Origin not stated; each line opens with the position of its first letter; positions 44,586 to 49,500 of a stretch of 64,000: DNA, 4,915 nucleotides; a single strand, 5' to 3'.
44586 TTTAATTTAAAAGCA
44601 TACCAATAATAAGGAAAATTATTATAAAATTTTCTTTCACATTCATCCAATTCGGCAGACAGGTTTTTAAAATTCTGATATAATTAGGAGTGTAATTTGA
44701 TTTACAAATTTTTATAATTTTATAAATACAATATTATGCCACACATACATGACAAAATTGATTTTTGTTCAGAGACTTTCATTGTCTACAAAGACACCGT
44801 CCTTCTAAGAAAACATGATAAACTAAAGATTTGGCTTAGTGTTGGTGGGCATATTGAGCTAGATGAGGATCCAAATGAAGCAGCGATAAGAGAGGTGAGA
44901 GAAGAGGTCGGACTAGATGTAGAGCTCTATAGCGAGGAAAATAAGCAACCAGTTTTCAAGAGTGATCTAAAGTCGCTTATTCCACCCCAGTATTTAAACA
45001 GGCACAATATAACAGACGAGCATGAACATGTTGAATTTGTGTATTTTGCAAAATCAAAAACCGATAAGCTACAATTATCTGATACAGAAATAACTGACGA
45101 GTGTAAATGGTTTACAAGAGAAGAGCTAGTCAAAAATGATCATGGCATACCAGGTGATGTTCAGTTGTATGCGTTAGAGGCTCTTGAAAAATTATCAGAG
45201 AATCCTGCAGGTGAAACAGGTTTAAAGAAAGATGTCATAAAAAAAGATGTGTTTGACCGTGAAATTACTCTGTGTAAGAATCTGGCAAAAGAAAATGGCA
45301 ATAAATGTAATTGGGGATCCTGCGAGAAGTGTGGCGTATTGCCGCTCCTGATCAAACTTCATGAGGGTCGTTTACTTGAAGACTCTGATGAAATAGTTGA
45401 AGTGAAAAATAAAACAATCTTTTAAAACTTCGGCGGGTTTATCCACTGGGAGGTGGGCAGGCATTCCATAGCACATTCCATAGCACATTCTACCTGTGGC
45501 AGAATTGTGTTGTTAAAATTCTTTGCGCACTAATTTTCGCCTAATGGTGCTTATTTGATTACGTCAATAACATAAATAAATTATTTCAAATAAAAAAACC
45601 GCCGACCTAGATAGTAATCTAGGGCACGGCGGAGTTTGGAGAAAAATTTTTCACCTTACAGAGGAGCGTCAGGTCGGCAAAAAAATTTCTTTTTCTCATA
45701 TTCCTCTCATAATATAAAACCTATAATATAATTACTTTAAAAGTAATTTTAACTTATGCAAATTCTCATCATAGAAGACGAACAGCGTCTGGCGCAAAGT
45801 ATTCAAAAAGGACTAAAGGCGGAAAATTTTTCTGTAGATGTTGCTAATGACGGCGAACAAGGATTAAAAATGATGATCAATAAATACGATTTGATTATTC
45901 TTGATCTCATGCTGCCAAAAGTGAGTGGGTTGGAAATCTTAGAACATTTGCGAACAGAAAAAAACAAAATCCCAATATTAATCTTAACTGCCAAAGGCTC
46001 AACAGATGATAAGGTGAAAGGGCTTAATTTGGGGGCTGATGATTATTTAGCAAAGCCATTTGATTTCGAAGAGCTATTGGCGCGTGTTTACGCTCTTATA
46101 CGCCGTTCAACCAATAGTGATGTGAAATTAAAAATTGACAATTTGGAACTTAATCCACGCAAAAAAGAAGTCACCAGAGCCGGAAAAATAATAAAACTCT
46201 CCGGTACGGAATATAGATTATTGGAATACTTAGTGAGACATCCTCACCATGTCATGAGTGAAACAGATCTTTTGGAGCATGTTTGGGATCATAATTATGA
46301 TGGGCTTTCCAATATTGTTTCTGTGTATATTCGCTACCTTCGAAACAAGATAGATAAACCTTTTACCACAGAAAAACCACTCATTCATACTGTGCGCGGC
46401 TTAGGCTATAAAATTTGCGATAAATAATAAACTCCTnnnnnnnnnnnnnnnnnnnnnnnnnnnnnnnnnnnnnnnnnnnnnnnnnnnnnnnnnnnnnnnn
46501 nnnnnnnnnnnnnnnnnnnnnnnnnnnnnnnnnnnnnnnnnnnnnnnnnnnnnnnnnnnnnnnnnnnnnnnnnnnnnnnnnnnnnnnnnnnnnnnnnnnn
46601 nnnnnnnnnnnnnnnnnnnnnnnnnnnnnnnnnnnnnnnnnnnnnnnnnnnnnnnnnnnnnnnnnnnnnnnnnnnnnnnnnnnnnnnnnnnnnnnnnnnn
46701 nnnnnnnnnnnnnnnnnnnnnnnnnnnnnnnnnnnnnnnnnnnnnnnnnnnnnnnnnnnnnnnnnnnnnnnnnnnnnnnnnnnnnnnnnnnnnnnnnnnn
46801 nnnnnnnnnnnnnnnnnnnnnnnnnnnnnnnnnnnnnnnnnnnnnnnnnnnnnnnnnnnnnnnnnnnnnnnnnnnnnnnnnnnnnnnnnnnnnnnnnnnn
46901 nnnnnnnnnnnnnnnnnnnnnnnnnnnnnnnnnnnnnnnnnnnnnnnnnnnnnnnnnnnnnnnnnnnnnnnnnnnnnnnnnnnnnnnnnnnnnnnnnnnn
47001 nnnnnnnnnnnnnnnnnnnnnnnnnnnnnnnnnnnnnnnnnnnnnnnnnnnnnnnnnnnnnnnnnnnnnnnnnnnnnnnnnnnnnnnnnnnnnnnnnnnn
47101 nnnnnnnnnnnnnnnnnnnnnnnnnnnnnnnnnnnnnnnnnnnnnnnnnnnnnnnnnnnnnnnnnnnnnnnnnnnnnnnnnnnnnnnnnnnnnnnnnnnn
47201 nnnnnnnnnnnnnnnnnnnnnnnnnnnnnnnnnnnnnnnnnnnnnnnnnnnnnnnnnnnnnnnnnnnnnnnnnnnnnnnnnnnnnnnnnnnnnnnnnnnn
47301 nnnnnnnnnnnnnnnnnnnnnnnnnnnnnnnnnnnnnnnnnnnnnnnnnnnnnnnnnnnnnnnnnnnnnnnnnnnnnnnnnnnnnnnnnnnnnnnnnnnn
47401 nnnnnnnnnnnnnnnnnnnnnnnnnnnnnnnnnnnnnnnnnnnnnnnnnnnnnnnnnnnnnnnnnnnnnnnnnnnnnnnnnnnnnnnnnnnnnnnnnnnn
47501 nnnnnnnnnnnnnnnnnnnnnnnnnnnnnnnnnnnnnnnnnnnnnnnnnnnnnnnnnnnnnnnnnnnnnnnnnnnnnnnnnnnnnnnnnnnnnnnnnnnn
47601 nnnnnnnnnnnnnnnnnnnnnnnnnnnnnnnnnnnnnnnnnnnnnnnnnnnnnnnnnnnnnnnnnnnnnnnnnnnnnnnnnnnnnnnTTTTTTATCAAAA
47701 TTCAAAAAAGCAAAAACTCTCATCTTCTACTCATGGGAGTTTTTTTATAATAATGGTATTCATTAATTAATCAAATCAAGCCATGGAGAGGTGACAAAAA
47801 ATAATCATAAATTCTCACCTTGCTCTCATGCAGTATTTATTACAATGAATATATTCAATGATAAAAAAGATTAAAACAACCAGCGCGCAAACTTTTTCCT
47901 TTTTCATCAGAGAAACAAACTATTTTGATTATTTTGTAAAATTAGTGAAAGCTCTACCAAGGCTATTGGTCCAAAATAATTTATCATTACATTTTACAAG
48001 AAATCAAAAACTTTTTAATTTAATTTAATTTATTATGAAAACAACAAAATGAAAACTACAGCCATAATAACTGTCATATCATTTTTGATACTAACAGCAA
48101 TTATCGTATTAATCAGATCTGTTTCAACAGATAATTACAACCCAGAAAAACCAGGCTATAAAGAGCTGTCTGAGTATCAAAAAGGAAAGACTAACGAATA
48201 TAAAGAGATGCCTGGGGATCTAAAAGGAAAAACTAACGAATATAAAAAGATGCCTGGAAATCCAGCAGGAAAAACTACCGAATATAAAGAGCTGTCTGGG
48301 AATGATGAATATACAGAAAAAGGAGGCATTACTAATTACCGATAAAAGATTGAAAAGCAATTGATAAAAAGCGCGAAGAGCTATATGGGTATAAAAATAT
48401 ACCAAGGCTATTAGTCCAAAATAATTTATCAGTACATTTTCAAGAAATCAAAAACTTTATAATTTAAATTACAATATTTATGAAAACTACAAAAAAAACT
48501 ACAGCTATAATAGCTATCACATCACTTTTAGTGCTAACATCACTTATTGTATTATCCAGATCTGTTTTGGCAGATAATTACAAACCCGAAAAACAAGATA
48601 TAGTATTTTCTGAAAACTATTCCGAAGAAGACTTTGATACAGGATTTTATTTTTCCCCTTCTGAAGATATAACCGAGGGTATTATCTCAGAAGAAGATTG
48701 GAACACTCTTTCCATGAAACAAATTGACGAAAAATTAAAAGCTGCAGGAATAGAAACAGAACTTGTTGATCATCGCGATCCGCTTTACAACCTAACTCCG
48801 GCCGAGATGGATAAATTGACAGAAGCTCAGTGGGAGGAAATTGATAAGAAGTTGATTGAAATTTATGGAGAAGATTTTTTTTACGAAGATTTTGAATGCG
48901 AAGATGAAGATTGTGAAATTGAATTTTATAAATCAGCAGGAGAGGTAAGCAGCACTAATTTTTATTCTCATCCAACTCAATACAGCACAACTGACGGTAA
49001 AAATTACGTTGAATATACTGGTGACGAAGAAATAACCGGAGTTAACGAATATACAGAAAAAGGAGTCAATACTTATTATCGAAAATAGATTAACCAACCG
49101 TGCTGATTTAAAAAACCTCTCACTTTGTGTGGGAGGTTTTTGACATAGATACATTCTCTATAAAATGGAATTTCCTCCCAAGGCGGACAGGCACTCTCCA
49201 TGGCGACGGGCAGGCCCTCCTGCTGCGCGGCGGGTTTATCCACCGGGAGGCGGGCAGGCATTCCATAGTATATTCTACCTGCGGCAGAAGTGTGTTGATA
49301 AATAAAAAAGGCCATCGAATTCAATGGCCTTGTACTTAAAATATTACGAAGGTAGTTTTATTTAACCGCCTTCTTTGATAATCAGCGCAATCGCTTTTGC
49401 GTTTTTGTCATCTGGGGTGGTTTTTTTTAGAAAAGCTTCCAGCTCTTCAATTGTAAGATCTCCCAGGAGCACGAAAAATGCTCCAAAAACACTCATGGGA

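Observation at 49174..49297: GC-rich structured-looking intergenic repeat family (three loci) in an AT-rich genome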

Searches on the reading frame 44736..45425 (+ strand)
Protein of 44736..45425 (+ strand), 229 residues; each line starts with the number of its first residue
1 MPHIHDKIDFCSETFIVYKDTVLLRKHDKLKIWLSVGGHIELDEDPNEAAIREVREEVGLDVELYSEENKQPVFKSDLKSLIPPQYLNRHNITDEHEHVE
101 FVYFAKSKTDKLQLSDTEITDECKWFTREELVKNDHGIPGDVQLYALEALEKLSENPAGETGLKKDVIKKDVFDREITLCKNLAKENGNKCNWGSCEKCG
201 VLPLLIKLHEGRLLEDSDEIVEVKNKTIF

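Call 13: search_protein_families(library=pfam, proteins=[window:44736-45425:+])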
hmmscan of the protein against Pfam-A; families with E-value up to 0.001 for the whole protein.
window:44736-45425:+ (229 aa): 1 family
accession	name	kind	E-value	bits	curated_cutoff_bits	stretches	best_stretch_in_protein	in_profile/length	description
PF00293.34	NUDIX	-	1e-15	58.4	21.1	1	23-136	19-122/134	NUDIX domain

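Call 14: find_encoding_contigs(protein=window:44736-45425:+, flank=3000, max_places=10)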
Protein window:44736-45425:+ (229 aa): 7 contigs read that carry it; 1 place shown.
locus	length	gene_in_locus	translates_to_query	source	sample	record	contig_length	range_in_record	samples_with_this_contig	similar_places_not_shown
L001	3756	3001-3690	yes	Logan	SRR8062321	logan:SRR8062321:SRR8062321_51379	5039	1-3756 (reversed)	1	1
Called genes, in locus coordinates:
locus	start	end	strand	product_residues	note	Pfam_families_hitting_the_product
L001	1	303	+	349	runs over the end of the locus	PF10555:MraY_sig1 (weak), PF00953:Glycos_transf_4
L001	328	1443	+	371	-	PF01098:FTSW_RODA_SPOVE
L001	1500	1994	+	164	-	-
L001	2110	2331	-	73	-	-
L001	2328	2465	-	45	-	-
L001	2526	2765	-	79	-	-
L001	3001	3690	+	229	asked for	PF00293:NUDIX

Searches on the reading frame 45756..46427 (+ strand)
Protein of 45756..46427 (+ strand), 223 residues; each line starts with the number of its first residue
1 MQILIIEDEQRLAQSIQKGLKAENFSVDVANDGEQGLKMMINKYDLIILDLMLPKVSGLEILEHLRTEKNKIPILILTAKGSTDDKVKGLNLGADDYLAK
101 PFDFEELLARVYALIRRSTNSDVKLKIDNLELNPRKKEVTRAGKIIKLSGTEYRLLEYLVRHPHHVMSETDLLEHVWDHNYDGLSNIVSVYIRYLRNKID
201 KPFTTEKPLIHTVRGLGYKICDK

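Call 13: search_protein_families(library=pfam, proteins=[window:45756-46427:+])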
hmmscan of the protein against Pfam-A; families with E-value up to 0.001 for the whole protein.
window:45756-46427:+ (223 aa): 2 families
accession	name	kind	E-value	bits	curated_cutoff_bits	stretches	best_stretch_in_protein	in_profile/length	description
PF00072.30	Response_reg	-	2.8e-30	105.2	30.2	1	3-111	1-110/111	Response regulator receiver domain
PF00486.34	Trans_reg_C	-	4.4e-25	88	26.2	1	144-219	2-76/77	Transcriptional regulatory protein, C terminal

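Call 98: find_encoding_contigs(protein=window:45756-46427:+, flank=1500, max_places=10)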
Protein window:45756-46427:+ (223 aa): 7 contigs read that carry it; 1 place shown.
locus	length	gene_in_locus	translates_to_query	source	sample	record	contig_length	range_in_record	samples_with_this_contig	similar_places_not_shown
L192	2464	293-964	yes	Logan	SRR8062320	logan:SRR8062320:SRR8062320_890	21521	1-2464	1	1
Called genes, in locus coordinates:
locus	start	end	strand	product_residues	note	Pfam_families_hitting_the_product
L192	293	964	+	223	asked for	PF00072:Response_reg, PF00486:Trans_reg_C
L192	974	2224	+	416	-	PF00512:HisKA, PF02518:HATPase_c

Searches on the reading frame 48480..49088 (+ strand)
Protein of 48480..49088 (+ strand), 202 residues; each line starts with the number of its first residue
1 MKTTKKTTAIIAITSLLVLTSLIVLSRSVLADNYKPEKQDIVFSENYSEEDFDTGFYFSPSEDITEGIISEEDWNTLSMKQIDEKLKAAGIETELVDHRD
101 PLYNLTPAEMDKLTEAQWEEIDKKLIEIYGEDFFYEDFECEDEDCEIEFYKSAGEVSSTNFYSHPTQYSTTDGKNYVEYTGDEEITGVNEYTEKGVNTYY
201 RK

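Call 13: search_protein_families(library=pfam, proteins=[window:48480-49088:+])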
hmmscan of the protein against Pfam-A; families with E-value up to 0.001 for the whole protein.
window:48480-49088:+ (202 aa): 0 families

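Call 15: find_encoding_contigs(protein=window:48480-49088:+, flank=3000, max_places=10)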
Protein window:48480-49088:+ (202 aa): 7 contigs read that carry it; 2 places shown.
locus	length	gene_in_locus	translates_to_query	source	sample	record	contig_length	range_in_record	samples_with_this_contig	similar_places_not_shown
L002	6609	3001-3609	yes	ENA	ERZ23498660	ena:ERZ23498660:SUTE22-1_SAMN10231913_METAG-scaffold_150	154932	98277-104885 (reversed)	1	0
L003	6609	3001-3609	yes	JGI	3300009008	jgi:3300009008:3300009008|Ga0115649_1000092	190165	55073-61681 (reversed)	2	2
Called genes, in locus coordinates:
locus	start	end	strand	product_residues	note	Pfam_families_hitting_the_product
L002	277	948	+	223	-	PF00072:Response_reg, PF00486:Trans_reg_C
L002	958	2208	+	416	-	PF00512:HisKA, PF02518:HATPase_c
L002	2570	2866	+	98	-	-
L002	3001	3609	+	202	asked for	-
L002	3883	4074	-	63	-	-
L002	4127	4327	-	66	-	-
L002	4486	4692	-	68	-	-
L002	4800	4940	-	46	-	-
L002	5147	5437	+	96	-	-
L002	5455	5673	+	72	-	-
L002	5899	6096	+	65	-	-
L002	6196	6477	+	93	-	PF12674:Zn_ribbon_2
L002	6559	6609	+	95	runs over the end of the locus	-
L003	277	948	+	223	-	PF00072:Response_reg, PF00486:Trans_reg_C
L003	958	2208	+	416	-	PF00512:HisKA, PF02518:HATPase_c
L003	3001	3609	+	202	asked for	-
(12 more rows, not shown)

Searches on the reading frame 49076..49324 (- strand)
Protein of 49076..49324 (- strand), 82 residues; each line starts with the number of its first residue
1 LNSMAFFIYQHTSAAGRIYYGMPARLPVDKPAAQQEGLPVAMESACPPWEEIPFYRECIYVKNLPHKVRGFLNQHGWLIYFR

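Call 36: find_homologous_proteins(query=window:49079-49324:-, max_evalue=10)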
Query seq(82 aa) (82 aa): 1 proteins with E <= 10 among 1 candidates.
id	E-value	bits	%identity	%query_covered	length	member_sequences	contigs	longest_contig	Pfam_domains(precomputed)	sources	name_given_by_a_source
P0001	6.8e-50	185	100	96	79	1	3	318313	-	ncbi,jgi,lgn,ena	-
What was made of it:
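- Tried and rejected: The spurious 82-aa ORF over B used as a protein query to pull in other copies: only itself found (call 36).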

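Call 81: search_protein_families(library=pfam, proteins=[window:49076-49324:-], max_evalue=0.01)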
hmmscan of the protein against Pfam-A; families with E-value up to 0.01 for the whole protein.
window:49076-49324:- (82 aa): 0 families

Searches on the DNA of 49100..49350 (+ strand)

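Call 84: search_rna_families(source=window, start=49100, end=49350, threshold=evalue, max_evalue=10)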
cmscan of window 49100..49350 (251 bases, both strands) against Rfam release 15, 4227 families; matches with E-value up to 10: 10.
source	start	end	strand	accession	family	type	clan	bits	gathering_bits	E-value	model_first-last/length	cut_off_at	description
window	49305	49350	-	RF02379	csRNA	Gene; sRNA;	-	22.2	57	0.75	48-93/93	5'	Cia-dependent small RNA csRNA1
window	49294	49350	-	RF00557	L10_leader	Cis-reg; leader;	-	19.3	44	0.34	79-138/138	5'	Ribosomal protein L10 leader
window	49300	49350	-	RF02551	DapZ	Cis-reg;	-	19.2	56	0.36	28-78/78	5'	ABC transporter regulator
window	49120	49186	-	RF00145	snoZ105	Gene; snRNA; snoRNA; CD-box;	-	16.1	45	2.8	1-72/72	no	Small nucleolar RNA Z105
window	49231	49264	+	RF02975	DUF3800-XI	Gene; sRNA;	-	15.1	37.8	0.33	1-48/48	no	DUF3800-XI RNA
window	49106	49177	-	RF01859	Phe_leader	Cis-reg; leader;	-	15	55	4.7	1-125/125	no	Phenylalanine leader peptide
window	49106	49163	-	RF02432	SpF25_sRNA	Gene; sRNA;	-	13.9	48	9.9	1-102/102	no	Streptococcus sRNA SpF25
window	49241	49317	-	RF00320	snoZ185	Gene; snRNA; snoRNA; CD-box;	-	13.7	50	3.9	1-86/86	no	Small nucleolar RNA Z185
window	49302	49330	-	RF00110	RybB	Gene; sRNA;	-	11.8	40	6.2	32-79/79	no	RybB RNA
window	49135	49188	+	RF02956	DUF2693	Gene; sRNA;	-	11.1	81.3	6.5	1-165/165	no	DUF2693 RNA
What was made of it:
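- No Rfam match (call 84).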

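Call 89: search_dna_similar(query=window:49150-49310:+, collection=plasmids, mode=distant, max_evalue=0.1, max_rows=10)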
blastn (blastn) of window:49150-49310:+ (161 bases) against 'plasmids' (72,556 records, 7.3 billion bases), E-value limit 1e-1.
No match.

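Call 90: search_dna_similar(query=window:49150-49310:+, collection=phages, mode=distant, max_evalue=0.1, max_rows=10)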
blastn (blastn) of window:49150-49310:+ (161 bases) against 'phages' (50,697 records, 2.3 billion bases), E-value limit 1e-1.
No match.
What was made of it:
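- There is no DNA match in plasmid or phage collections (calls 89, 90).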

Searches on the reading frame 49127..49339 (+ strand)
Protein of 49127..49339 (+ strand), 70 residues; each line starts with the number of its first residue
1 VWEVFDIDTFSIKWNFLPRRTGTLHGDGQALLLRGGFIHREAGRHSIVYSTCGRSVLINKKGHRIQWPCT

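Call 81: search_protein_families(library=pfam, proteins=[window:49127-49339:+], max_evalue=0.01)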
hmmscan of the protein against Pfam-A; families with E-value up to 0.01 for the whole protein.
window:49127-49339:+ (70 aa): 0 families

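Call 95: search_protein_representatives(protein=window:49127-49339:+)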
Query: 70 residues. Proteins with E-value up to 0.001 (for the whole library): 2; up to 1e-10: 0; up to 1e-30: 0. The best 2 are listed.
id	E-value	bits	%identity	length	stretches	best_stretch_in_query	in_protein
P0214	1.5e-05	40.8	43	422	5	23-57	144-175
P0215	5.2e-04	35.9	43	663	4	5-29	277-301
